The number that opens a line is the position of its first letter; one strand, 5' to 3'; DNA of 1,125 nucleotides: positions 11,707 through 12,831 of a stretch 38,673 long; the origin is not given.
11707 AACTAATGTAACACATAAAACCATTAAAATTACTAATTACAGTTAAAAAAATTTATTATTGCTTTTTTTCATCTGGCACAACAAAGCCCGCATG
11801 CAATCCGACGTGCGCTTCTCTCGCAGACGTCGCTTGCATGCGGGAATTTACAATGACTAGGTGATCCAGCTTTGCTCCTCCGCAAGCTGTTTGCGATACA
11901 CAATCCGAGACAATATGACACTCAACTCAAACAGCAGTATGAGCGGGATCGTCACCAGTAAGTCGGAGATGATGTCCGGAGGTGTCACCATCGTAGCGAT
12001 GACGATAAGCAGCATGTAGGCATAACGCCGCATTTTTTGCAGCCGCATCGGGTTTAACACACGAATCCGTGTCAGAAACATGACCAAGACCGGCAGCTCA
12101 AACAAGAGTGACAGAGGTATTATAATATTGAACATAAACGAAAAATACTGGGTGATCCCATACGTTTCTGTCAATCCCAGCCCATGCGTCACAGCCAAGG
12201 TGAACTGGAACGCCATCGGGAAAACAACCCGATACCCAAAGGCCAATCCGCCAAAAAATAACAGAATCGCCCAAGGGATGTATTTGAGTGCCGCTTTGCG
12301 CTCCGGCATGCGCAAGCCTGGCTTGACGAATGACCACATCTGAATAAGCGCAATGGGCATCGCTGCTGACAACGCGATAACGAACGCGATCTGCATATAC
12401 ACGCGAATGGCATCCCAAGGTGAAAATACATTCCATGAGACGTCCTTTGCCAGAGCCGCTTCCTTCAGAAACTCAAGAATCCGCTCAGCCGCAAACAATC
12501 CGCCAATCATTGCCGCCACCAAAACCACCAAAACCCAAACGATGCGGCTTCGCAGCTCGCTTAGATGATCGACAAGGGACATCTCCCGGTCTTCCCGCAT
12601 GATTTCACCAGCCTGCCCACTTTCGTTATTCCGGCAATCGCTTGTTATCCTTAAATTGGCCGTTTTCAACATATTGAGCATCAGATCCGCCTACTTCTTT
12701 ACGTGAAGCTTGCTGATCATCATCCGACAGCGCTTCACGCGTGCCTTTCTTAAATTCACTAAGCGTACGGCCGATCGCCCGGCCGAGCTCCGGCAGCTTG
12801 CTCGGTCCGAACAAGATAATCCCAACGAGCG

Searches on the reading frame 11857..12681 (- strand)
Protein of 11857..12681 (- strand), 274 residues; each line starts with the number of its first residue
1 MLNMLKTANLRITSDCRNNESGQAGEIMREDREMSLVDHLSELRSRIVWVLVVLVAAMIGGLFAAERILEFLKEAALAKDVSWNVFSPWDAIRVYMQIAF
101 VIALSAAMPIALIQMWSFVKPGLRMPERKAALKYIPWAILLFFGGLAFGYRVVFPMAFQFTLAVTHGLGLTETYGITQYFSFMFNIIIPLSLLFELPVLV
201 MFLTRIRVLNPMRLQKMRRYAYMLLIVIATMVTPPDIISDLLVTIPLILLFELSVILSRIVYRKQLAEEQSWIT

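Call 8: search_protein_families(library=pfam, proteins=[window:11857-12681:-])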
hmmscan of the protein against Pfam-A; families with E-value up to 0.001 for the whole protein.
window:11857-12681:- (274 aa): 1 family
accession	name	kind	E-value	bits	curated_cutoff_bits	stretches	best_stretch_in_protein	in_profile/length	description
PF00902.23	TatC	-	3e-57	194.2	25.1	1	38-246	1-208/208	Sec-independent protein translocase protein (TatC)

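Call 41: search_protein_families(library=ncbifam, proteins=[window:11857-12681:-], max_evalue=0.001)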
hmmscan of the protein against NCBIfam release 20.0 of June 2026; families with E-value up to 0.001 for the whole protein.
window:11857-12681:- (274 aa): 3 families
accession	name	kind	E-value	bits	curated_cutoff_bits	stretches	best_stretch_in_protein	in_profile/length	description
TIGR00945.1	tatC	equivalog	1.2e-57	195.3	132.7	1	36-251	1-215/215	twin-arginine translocase subunit TatC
TIGR01912.1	TatC-Arch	equivalog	6.6e-44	150.3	192.6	1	39-261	5-232/234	Sec-independent protein translocase TatC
NF008174.0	PRK10921.1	equivalog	1.1e-33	116.9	432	1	32-269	5-244/258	Sec-independent protein translocase subunit TatC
